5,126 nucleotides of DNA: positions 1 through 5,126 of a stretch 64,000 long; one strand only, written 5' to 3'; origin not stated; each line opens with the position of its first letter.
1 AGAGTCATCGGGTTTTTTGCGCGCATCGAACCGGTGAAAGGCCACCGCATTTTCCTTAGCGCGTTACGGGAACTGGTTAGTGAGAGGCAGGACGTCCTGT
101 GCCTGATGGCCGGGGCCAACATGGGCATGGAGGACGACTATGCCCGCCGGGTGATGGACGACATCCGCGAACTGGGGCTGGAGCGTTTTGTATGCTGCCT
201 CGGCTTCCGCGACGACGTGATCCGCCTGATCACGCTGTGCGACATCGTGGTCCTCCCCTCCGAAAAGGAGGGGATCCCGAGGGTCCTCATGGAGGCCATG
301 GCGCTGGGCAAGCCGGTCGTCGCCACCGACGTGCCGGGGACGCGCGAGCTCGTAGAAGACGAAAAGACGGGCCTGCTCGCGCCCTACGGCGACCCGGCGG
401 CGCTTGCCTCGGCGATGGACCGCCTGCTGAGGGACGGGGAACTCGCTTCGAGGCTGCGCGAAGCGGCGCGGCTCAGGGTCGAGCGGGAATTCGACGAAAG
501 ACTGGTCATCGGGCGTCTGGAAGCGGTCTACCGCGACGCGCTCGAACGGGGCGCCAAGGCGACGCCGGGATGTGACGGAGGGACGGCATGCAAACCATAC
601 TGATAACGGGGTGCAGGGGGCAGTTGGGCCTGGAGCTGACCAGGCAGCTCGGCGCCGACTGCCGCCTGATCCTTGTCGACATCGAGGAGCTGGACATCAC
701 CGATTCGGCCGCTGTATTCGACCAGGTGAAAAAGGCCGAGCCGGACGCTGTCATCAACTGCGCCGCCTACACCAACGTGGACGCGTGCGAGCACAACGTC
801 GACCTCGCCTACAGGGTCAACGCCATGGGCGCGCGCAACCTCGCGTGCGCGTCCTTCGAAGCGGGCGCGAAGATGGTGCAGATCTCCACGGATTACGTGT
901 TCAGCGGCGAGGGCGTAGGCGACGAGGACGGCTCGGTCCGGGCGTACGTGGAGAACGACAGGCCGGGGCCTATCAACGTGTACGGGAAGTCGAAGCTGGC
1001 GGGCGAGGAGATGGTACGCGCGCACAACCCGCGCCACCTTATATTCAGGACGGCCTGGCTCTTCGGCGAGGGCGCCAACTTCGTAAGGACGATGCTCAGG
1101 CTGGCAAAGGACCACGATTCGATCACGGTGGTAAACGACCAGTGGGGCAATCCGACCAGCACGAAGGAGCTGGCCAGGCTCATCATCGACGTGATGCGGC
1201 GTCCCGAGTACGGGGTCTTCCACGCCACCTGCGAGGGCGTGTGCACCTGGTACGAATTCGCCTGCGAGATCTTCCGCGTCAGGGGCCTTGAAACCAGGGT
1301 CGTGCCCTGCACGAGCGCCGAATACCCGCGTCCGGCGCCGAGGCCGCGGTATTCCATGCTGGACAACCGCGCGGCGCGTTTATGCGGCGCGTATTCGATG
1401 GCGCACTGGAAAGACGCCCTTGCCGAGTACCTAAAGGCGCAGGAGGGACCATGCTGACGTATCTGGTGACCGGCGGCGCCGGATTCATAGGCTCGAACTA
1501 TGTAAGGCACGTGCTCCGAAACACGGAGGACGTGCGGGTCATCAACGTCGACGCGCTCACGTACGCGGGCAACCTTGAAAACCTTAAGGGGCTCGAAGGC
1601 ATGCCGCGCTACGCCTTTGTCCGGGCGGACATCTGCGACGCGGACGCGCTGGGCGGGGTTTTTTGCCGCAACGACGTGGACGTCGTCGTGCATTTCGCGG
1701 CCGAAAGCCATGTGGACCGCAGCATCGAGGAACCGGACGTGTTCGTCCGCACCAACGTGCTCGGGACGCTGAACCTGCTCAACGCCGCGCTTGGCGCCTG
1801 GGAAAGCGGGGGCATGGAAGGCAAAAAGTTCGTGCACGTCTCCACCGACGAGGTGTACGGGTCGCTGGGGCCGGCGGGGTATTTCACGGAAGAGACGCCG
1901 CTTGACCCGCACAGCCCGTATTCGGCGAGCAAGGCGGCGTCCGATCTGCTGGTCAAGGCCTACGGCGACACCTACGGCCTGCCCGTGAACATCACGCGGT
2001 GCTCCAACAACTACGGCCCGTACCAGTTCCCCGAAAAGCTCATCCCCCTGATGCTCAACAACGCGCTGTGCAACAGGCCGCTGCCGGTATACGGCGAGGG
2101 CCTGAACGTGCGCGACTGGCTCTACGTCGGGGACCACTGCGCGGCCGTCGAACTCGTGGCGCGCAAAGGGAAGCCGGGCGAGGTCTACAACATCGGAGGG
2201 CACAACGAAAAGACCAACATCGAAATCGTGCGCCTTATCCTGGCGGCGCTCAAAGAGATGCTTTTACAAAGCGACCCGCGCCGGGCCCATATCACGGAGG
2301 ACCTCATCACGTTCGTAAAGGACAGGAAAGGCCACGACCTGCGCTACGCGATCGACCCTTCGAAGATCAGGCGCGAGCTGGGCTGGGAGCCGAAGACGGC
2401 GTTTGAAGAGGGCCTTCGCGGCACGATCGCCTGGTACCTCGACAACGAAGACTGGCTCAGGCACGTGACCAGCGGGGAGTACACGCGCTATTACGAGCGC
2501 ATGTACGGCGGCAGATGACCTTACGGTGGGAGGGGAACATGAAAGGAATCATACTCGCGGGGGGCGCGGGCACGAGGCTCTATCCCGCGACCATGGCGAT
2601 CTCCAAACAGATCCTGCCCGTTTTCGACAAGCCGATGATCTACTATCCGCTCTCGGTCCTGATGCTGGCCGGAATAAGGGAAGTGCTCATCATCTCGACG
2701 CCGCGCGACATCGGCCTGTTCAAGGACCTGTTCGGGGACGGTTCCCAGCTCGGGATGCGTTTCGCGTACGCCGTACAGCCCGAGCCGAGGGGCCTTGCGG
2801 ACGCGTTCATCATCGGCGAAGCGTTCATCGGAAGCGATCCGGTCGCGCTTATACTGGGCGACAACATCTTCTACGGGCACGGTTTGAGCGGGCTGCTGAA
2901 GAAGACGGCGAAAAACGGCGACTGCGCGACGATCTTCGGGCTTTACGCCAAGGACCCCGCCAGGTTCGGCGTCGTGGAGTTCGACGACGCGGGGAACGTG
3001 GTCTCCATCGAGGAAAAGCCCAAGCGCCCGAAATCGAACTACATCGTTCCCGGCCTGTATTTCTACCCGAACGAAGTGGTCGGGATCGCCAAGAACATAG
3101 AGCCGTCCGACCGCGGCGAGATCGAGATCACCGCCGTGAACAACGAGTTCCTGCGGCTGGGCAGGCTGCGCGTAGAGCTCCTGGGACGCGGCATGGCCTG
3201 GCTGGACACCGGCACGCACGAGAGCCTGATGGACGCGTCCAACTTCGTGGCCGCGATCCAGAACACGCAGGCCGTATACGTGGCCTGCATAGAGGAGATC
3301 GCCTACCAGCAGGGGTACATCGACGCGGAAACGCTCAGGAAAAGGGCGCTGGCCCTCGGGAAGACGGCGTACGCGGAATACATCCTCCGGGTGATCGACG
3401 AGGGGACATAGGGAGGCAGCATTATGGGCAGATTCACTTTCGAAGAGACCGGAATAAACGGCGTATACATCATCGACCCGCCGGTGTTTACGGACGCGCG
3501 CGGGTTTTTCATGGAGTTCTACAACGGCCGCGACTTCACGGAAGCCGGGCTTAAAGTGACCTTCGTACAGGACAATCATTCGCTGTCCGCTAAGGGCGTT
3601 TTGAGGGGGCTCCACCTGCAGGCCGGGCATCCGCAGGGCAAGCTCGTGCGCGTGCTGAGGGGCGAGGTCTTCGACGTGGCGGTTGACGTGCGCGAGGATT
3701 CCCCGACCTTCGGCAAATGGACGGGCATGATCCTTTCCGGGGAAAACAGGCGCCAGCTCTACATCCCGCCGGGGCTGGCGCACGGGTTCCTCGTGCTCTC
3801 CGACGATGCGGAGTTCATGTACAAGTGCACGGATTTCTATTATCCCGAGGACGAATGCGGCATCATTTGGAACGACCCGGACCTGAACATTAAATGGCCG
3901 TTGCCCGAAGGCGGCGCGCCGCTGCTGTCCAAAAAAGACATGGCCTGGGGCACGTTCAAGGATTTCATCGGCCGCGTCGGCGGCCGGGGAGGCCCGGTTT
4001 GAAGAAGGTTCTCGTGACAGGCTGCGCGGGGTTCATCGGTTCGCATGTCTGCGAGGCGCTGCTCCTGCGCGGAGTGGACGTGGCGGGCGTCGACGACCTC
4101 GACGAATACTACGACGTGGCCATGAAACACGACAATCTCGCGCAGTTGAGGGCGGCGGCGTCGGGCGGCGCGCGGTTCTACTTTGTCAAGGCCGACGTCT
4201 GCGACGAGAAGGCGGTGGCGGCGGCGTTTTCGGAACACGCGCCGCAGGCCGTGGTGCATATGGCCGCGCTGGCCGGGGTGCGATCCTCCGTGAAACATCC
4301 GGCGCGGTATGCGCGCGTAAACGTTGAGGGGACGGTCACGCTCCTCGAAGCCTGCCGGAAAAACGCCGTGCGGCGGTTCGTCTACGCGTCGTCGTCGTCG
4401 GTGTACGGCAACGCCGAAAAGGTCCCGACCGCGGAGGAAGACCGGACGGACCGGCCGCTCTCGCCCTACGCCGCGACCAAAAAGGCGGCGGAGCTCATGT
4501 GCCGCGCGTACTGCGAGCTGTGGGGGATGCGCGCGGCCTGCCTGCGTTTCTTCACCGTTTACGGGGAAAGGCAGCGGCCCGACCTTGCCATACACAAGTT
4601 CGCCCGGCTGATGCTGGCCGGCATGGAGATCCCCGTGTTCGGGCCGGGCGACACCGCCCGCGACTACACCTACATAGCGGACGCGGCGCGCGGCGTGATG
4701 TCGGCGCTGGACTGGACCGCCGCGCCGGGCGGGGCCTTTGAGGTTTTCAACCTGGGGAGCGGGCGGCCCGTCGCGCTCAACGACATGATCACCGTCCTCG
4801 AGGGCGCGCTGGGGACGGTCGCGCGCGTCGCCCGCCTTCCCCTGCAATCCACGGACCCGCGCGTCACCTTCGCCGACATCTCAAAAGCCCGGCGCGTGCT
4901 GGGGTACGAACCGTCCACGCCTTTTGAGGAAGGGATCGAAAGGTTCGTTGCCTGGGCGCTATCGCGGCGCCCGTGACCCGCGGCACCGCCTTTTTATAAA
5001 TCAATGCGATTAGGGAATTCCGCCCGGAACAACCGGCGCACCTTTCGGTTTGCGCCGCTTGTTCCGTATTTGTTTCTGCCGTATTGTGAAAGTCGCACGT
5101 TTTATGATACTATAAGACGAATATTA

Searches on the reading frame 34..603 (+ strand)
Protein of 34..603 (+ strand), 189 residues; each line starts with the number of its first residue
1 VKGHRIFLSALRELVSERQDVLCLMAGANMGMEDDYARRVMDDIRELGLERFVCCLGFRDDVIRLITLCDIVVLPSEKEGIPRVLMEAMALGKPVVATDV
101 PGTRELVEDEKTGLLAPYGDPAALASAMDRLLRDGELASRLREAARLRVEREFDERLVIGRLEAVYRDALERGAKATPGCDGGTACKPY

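Call 5: search_protein_families(library=pfam, proteins=[window:34-603:+], max_evalue=0.001)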
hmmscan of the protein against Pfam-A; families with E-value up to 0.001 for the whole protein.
window:34-603:+ (189 aa): 4 families
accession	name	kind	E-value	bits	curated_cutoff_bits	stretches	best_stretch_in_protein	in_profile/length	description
PF00534.26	Glycos_transf_1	-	3.1e-34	118.4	26.4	1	1-147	27-171/172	Glycosyl transferases group 1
PF13692.12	Glyco_trans_1_4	-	9.4e-32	110.7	27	1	2-134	15-142/142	Glycosyl transferases group 1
PF13524.12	Glyco_trans_1_2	-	7.4e-07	29.7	25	1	78-154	60-134/144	Glycosyl transferase-like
PF20706.3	GT4-conflict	-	6.3e-06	25.9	26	1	1-113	211-326/385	Family 4 Glycosyltransferase in conflict systems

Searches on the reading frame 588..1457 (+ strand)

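Call 5: search_protein_families(library=pfam, proteins=[window:588-1457:+], max_evalue=0.001)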
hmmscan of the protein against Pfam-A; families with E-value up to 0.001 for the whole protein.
window:588-1457:+ (289 aa): 6 families
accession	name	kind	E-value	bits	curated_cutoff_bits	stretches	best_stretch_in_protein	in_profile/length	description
PF04321.23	RmlD_sub_bind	-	1.1e-97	327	27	1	3-284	2-284/287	RmlD substrate binding domain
PF01370.27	Epimerase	-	4.4e-23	82.4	20.9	1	4-184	1-206/240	NAD dependent epimerase/dehydratase family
PF16363.11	GDP_Man_Dehyd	-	1.3e-13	51.5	27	1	32-150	56-171/332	GDP-mannose 4,6 dehydratase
PF02719.21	Polysacc_synt_2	-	4.5e-12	46.2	20.2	1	36-102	62-129/293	Polysaccharide biosynthesis protein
PF07993.18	NAD_binding_4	-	1.1e-07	31.7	20.1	1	28-156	66-205/258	Male sterility protein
PF01073.25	3Beta_HSD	-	7.5e-06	25.6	22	1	32-177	49-200/280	3-beta hydroxysteroid dehydrogenase/isomerase family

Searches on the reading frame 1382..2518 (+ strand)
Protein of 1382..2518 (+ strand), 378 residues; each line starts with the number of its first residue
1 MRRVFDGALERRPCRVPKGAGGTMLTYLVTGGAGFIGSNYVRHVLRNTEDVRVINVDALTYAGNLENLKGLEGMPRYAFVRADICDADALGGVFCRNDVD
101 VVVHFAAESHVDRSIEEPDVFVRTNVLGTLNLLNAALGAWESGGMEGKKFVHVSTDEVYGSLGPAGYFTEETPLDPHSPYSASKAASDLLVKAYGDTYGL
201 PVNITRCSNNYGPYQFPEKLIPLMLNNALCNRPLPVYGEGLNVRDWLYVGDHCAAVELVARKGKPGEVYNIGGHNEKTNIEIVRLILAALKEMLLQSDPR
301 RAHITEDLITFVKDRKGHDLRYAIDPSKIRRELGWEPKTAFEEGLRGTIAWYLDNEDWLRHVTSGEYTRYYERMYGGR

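Call 5: search_protein_families(library=pfam, proteins=[window:1382-2518:+], max_evalue=0.001)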
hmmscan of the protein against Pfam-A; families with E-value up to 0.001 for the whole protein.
window:1382-2518:+ (378 aa): 7 families
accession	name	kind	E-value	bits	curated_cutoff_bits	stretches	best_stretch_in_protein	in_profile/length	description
PF16363.11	GDP_Man_Dehyd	-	1.7e-90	304.3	27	1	28-346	1-330/332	GDP-mannose 4,6 dehydratase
PF01370.27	Epimerase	-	1.6e-66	224.6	20.9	1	28-272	2-240/240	NAD dependent epimerase/dehydratase family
PF01073.25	3Beta_HSD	-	1.8e-16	60.5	22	1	28-259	1-228/280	3-beta hydroxysteroid dehydrogenase/isomerase family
PF07993.18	NAD_binding_4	-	6.7e-16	58.6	20.1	1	97-209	87-206/258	Male sterility protein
PF04321.23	RmlD_sub_bind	-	1.3e-13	51.1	27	1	28-232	4-171/287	RmlD substrate binding domain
PF02719.21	Polysacc_synt_2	-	1.7e-13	50.8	20.2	1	28-157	2-130/293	Polysaccharide biosynthesis protein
PF00106.31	adh_short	-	0.00093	19.2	26.6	0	28-196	4-165/195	short chain dehydrogenase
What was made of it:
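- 1..4976 (+): GT4-rmlD-rmlB-rmlA-rmlC-epimerase cassette upstream, separated from the gene by a 190-bp gap. A lineage-specific insertion between a PHP gene and the tridomain gene. Pfam (call 5).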

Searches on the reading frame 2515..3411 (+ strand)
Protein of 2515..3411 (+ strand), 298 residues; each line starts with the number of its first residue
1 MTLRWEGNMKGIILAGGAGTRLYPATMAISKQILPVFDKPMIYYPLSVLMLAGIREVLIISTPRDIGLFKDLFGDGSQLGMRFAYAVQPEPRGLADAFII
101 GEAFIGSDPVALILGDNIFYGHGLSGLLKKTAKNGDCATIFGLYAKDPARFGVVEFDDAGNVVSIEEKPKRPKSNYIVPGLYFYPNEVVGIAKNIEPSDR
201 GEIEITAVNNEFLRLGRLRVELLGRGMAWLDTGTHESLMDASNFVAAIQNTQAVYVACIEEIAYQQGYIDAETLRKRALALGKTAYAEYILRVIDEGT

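Call 5: search_protein_families(library=pfam, proteins=[window:2515-3411:+], max_evalue=0.001)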
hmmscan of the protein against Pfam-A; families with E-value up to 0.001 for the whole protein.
window:2515-3411:+ (298 aa): 2 families
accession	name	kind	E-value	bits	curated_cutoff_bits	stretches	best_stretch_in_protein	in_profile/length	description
PF00483.29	NTP_transferase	-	2.9e-69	233.8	21.2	1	10-246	1-243/245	Nucleotidyl transferase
PF12804.13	NTP_transf_3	-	3.3e-07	31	27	1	11-140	1-119/160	MobA-like NTP transferase domain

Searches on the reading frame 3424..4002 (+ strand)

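Call 5: search_protein_families(library=pfam, proteins=[window:3424-4002:+], max_evalue=0.001)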
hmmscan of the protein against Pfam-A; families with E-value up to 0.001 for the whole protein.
window:3424-4002:+ (192 aa): 1 family
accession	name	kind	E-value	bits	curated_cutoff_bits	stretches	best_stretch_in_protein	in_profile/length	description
PF00908.23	dTDP_sugar_isom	-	3.1e-74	248.7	27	1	8-180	1-168/168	dTDP-4-dehydrorhamnose 3,5-epimerase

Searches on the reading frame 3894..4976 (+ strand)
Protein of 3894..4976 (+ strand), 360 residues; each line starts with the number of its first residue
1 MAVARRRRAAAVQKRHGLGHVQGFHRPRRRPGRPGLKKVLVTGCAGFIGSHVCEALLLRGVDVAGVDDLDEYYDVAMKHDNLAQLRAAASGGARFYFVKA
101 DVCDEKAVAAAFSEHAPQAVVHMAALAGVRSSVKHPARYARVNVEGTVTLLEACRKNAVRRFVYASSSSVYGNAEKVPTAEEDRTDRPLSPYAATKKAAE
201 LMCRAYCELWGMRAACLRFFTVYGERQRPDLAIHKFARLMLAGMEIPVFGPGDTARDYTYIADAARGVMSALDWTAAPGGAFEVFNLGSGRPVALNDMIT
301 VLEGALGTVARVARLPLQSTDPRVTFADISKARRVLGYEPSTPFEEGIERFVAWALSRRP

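Call 5: search_protein_families(library=pfam, proteins=[window:3894-4976:+], max_evalue=0.001)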
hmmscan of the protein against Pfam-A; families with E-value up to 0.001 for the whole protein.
window:3894-4976:+ (360 aa): 9 families
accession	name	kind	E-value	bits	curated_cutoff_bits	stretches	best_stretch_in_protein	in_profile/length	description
PF01370.27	Epimerase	-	2.7e-64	217.3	20.9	1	39-288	1-240/240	NAD dependent epimerase/dehydratase family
PF16363.11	GDP_Man_Dehyd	-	8.7e-62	209.9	27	1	40-350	1-331/332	GDP-mannose 4,6 dehydratase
PF01073.25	3Beta_HSD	-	9.4e-28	97.5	22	1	40-265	1-222/280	3-beta hydroxysteroid dehydrogenase/isomerase family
PF04321.23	RmlD_sub_bind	-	1.7e-20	73.7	27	1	38-288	2-213/287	RmlD substrate binding domain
PF02719.21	Polysacc_synt_2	-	4.6e-20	72.4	20.2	1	39-306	1-247/293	Polysaccharide biosynthesis protein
PF07993.18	NAD_binding_4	-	3.7e-11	43.1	20.1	1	41-235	1-220/258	Male sterility protein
PF13460.12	NAD_binding_10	-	8.3e-10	39.3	27.2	1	45-203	3-131/184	NAD(P)H-binding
PF08659.16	KR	-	1.9e-07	31.6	22.6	1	39-176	3-146/180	KR domain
PF00106.31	adh_short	-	4.8e-05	23.4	26.6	1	37-156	1-121/195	short chain dehydrogenase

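Call 26: search_protein_families(library=ncbifam, proteins=[window:3894-4976:+], max_evalue=0.00001)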
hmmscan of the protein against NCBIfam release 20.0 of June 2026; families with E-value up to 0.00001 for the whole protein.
window:3894-4976:+ (360 aa): 33 families (the best 25 are shown)
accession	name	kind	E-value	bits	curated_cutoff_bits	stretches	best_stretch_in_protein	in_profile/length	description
TIGR01179.1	galE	equivalog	4.3e-55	186.8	262.3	1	38-355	1-325/332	UDP-glucose 4-epimerase GalE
TIGR01181.1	dTDP_gluc_dehyt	equivalog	1.6e-49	168.7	365.1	1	38-357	1-313/321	dTDP-glucose 4,6-dehydratase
TIGR04180.1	EDH_00030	hypoth_equivalog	8.8e-43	146.5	475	1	39-341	1-295/297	NAD-dependent 4,6-dehydratase LegB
NF011728.1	PRK15181.1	equivalog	1.3e-39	136.2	760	1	37-356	16-338/348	Vi polysaccharide biosynthesis UDP-N-acetylglucosaminuronic acid C-4 epimerase TviC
NF007956.0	PRK10675.1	subfamily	1e-36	126.7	394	1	38-354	2-328/338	UDP-glucose 4-epimerase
NF007582.0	PRK10217.1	equivalog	4.4e-35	121.4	698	1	36-357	1-333/355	dTDP-glucose 4,6-dehydratase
NF007490.0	PRK10084.1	subfamily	2.3e-32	112.4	649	1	38-357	2-336/361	dTDP-glucose 4,6-dehydratase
TIGR02197.1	heptose_epim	equivalog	2.8e-32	112.1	274.6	1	39-356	1-314/316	ADP-glyceromanno-heptose 6-epimerase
NF042422.1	oxyalk_red_OleD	equivalog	2.5e-25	89.5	580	1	38-314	2-258/329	2-alkyl-3-oxoalkanoate reductase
TIGR02622.1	CDP_4_6_dhtase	equivalog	9.7e-25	87.4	278.45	1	37-208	5-170/352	CDP-glucose 4,6-dehydratase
NF042423.1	oxyalk_red_Shew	equivalog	2.5e-21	76.1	580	1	36-301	8-252/331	2-alkyl-3-oxoalkanoate reductase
NF043036.1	ErythonDh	equivalog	2.7e-21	76.1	325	1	38-307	2-267/321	D-erythronate dehydrogenase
TIGR03466.1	HpnA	hypoth_equivalog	2.4e-18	66.1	367.65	1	38-226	2-174/327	hopanoid-associated sugar epimerase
TIGR01472.1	gmd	equivalog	7.3e-18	64.9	415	1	37-261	1-228/342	GDP-mannose 4,6-dehydratase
TIGR01214.1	rmlD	equivalog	7.1e-17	61.4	224.05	1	38-272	1-197/285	dTDP-4-dehydrorhamnose reductase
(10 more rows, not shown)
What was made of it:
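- Checked: Neighbours (calls 5, 26).
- Tried and rejected: galE as a disguised ketoreductase: rejected, because it clearly passes the GalE equivalog cutoff (call 26).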
